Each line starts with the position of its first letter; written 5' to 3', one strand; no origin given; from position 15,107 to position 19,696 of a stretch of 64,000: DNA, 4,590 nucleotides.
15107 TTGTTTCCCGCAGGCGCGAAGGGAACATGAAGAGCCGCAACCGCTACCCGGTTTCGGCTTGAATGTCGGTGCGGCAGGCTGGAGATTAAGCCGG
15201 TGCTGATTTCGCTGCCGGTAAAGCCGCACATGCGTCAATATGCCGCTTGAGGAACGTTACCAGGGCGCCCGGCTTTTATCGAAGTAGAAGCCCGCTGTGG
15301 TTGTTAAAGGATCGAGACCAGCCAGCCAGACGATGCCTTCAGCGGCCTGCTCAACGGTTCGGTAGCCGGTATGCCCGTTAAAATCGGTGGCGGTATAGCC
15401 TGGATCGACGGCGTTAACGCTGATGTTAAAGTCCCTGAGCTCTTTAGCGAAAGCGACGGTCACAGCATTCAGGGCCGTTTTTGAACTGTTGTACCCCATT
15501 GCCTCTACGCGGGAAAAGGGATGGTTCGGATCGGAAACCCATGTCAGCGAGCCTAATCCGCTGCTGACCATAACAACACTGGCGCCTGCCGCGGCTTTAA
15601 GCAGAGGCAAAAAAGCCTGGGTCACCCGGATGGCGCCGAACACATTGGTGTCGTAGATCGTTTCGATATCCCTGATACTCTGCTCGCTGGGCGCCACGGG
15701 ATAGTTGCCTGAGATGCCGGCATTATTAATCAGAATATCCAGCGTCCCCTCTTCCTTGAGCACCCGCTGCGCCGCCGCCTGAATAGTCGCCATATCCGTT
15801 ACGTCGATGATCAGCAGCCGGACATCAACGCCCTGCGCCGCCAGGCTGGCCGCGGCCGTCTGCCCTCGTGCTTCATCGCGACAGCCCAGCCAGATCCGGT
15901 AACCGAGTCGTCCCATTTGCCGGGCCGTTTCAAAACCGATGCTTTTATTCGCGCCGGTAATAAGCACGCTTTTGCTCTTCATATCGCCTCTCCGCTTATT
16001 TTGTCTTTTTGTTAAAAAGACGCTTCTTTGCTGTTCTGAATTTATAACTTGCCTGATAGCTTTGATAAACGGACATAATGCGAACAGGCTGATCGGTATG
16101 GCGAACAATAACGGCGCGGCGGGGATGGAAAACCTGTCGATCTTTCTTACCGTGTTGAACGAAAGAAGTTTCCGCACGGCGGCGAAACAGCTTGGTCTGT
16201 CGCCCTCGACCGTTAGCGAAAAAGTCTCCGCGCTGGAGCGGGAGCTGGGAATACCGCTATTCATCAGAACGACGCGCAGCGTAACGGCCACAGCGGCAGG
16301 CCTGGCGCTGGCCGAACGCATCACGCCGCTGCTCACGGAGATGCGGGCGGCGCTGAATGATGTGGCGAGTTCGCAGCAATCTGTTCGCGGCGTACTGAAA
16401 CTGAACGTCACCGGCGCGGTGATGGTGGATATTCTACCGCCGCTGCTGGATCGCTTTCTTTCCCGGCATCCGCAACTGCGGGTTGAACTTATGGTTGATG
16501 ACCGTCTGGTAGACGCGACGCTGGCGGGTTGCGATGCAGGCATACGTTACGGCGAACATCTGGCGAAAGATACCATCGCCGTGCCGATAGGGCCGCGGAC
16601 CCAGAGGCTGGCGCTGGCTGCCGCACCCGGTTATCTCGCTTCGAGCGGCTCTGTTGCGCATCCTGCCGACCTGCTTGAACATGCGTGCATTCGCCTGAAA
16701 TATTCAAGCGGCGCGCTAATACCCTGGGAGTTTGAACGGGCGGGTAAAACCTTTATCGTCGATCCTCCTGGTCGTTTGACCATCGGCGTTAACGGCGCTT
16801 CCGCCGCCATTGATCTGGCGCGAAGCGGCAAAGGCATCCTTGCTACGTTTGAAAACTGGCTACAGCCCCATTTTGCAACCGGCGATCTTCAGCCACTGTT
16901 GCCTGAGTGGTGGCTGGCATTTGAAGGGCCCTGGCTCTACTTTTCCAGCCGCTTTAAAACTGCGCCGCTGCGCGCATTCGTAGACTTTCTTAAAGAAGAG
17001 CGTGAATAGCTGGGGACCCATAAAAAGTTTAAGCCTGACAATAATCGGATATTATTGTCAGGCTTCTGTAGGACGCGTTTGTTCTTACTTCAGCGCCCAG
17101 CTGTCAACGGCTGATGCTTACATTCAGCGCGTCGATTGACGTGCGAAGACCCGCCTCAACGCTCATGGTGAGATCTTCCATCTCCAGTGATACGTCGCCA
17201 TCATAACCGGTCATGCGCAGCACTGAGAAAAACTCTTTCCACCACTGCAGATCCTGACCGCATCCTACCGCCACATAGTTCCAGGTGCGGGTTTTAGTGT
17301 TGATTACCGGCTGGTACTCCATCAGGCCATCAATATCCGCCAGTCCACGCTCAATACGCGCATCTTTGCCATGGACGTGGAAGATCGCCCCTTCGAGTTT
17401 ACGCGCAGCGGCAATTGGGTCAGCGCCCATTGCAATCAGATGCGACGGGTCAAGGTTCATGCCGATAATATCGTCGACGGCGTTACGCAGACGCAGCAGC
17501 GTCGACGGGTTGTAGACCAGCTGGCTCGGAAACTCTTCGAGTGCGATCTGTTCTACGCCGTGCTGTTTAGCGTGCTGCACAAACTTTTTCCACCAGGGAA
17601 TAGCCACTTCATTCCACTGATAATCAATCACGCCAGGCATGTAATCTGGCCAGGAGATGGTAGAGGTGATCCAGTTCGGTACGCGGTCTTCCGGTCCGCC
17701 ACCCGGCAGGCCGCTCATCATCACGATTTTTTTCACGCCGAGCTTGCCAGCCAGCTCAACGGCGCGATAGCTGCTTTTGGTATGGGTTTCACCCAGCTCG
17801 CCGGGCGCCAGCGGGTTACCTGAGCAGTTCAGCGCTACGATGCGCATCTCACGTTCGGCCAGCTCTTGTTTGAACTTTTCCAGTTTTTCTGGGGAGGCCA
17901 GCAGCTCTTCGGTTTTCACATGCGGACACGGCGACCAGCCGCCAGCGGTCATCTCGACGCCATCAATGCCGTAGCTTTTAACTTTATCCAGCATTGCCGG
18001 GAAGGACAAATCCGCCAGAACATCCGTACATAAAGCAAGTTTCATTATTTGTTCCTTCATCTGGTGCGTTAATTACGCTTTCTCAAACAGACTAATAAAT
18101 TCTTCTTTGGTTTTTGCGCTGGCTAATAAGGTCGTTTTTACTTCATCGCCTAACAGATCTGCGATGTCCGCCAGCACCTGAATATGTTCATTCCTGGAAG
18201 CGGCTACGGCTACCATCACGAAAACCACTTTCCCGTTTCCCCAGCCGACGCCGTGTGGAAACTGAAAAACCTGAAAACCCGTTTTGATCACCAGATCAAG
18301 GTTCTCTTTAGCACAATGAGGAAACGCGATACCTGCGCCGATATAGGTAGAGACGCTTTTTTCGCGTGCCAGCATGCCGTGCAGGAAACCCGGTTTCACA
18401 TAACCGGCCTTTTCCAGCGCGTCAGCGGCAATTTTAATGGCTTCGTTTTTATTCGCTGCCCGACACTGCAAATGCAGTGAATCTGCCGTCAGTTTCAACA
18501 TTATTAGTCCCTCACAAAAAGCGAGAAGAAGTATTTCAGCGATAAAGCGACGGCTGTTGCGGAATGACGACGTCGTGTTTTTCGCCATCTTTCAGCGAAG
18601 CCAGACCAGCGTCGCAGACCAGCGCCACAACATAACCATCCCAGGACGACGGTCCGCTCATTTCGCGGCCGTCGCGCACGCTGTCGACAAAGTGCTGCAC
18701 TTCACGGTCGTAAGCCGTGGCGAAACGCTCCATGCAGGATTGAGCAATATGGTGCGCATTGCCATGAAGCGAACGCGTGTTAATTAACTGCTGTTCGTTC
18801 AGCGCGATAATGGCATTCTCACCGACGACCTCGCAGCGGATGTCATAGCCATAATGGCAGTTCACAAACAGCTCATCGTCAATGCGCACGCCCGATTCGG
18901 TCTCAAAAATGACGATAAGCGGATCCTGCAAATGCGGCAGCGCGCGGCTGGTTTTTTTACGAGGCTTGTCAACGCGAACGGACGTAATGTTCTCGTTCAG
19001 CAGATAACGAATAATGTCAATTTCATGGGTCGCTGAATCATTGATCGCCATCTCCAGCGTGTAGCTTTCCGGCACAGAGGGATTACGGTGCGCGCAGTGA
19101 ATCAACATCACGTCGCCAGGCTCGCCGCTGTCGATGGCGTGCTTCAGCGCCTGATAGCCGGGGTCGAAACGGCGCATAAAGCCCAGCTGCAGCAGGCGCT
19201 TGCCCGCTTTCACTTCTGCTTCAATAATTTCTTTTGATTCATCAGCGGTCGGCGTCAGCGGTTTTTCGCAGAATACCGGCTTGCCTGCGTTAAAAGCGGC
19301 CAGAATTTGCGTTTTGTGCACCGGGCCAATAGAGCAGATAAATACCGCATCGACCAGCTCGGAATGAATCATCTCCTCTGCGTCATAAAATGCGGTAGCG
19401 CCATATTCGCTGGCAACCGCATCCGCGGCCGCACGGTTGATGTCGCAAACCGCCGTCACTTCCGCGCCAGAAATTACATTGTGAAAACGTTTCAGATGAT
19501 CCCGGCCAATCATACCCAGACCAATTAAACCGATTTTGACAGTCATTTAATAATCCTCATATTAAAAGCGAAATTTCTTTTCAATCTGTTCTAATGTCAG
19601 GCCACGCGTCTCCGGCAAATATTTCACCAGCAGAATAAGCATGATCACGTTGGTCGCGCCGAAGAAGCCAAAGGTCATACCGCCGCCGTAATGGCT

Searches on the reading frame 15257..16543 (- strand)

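Call 37: search_protein_families(library=pfam, proteins=[window:15257-16543:-], max_evalue=0.00001)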
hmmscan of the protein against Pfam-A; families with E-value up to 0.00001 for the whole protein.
window:15257-16543:- (428 aa): 3 families
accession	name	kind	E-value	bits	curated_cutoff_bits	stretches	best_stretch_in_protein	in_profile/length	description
PF00106.31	adh_short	-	1.5e-40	139.2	26.6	1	191-390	1-188/195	short chain dehydrogenase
PF13561.12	adh_short_C2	-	6.9e-30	104.8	27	1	197-392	1-184/236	Enoyl-(Acyl carrier protein) reductase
PF08659.16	KR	-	1.2e-09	38.8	22.6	1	193-333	3-141/180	KR domain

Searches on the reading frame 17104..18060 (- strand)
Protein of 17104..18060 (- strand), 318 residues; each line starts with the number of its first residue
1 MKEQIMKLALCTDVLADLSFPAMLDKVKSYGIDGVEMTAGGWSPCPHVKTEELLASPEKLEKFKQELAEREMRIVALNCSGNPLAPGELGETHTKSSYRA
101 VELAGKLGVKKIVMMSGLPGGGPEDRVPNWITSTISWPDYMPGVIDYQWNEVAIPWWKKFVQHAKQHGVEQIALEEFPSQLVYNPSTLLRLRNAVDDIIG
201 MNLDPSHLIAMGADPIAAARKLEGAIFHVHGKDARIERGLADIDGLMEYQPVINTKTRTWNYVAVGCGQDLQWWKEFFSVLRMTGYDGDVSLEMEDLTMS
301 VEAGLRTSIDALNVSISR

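Call 37: search_protein_families(library=pfam, proteins=[window:17104-18060:-], max_evalue=0.00001)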
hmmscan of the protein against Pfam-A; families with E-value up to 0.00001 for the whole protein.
window:17104-18060:- (318 aa): 1 family
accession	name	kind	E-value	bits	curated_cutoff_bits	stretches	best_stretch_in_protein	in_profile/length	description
PF01261.30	AP_endonuc_2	-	7.6e-30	104.8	31.1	1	24-312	1-246/249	Xylose isomerase-like TIM barrel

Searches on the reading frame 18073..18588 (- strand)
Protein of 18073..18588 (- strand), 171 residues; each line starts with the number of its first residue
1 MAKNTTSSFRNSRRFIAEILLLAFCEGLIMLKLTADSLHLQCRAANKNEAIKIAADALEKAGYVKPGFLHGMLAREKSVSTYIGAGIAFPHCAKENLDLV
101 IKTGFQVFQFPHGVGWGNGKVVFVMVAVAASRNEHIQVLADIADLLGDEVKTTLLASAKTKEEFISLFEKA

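Call 37: search_protein_families(library=pfam, proteins=[window:18073-18588:-], max_evalue=0.00001)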
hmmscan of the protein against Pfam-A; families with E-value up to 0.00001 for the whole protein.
window:18073-18588:- (171 aa): 1 family
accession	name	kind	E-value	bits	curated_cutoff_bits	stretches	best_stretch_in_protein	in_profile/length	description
PF00359.27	PTS_EIIA_2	-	8.4e-30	104.1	27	1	34-170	4-143/144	Phosphoenolpyruvate-dependent sugar phosphotransferase system, EIIA 2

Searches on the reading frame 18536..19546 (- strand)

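Call 37: search_protein_families(library=pfam, proteins=[window:18536-19546:-], max_evalue=0.00001)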
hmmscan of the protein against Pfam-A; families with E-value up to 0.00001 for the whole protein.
window:18536-19546:- (336 aa): 3 families
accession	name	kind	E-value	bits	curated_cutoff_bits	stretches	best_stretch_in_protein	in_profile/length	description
PF01408.29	GFO_IDH_MocA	-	1.2e-28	100.6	24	1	3-119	1-116/120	Oxidoreductase family, NAD-binding Rossmann fold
PF02894.22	GFO_IDH_MocA_C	-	1.7e-18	67.6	22.9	1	135-322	1-214/218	Oxidoreductase family, C-terminal alpha/beta domain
PF22725.1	GFO_IDH_MocA_C3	-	3e-17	63.2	27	1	131-247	1-123/124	GFO/IDH/MocA C-terminal domain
